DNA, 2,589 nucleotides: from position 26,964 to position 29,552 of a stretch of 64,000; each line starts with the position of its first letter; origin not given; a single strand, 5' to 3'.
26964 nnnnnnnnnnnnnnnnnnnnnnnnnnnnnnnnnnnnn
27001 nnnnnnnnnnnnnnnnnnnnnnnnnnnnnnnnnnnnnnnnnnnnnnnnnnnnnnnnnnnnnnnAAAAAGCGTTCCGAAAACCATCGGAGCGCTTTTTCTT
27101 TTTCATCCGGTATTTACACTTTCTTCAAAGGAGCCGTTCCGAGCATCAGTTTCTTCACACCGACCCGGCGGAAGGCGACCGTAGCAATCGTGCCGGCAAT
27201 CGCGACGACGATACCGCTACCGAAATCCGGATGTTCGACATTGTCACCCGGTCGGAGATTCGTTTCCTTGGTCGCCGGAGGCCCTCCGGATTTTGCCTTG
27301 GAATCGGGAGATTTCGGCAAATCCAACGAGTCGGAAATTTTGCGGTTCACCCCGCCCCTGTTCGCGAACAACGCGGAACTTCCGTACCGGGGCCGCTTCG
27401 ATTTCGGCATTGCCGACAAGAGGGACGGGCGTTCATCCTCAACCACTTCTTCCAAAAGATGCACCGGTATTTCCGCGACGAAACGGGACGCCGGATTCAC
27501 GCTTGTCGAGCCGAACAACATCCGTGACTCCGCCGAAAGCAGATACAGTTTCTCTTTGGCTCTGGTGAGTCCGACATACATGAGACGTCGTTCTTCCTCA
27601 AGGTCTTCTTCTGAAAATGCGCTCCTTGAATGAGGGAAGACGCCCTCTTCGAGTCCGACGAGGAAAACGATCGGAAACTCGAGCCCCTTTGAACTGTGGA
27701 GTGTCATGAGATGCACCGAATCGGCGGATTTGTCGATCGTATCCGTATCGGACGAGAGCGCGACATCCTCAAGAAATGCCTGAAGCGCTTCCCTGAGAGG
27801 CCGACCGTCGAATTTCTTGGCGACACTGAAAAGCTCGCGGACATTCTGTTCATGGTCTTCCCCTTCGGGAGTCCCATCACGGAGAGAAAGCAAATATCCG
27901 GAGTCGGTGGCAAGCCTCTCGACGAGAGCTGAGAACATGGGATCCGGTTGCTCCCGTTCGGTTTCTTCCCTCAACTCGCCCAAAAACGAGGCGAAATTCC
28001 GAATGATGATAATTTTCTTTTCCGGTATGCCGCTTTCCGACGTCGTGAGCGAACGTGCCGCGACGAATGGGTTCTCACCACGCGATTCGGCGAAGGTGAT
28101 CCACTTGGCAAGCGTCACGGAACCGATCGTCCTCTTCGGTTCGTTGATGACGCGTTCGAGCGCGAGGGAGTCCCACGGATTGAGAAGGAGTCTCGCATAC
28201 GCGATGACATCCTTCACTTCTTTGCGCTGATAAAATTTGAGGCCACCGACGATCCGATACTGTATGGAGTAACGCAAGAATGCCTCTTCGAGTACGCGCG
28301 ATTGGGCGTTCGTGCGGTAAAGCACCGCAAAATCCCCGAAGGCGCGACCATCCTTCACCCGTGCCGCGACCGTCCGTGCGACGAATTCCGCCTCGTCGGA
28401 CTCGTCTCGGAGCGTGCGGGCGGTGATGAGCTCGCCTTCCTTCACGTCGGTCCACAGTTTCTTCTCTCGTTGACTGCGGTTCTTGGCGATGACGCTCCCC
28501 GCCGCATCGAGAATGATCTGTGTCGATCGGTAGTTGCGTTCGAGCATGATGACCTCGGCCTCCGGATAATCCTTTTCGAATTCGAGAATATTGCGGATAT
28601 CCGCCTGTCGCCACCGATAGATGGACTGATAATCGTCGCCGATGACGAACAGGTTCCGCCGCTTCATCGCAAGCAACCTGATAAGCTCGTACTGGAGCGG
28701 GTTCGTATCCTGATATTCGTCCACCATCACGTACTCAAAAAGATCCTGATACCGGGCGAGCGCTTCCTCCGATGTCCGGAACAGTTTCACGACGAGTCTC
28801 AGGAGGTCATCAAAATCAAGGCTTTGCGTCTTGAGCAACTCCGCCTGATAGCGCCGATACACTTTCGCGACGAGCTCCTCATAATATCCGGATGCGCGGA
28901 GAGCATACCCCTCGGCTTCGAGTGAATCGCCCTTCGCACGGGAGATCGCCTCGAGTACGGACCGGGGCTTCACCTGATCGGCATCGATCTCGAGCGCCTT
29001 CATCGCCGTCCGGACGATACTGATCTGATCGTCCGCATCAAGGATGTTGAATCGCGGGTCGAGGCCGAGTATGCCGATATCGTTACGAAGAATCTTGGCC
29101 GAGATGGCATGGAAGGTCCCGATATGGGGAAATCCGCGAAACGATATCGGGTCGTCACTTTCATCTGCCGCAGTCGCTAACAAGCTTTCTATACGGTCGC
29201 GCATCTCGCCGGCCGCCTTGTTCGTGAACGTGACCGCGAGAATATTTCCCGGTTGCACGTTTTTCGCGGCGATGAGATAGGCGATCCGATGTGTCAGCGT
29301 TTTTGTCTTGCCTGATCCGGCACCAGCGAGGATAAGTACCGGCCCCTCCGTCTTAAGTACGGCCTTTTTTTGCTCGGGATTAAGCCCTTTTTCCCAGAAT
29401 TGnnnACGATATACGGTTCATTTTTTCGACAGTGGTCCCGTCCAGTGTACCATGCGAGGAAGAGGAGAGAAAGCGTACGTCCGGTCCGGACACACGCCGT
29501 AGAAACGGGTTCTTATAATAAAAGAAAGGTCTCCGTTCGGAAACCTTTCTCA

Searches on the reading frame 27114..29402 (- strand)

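Call 11: search_protein_families(library=pfam, proteins=[window:27114-29402:-], max_evalue=0.0001)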
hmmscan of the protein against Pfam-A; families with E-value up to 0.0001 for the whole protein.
window:27114-29402:- (762 aa): 6 families
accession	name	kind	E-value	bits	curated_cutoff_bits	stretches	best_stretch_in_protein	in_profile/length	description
PF00580.27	UvrD-helicase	-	2.2e-86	290.3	23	1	7-280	1-271/271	UvrD/REP helicase N-terminal domain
PF13361.12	UvrD_C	-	2.3e-75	254.6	25.6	1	285-624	1-348/350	UvrD-like helicase C-terminal domain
PF13245.12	AAA_19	-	8.6e-23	81.4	25.1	1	11-263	1-132/134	AAA domain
PF13538.12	UvrD_C_2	-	1.1e-11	44.8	27.4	1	563-622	2-52/52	UvrD-like helicase C-terminal domain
PF01443.25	Viral_helicase1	-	6.5e-09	36.4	21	0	547-622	162-227/228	Viral superfamily 1 RNA helicase core domain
PF21196.3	PcrA_UvrD_tudor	-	1.2e-06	28.7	23.9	1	719-761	2-48/48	PcrA/UvrD tudor domain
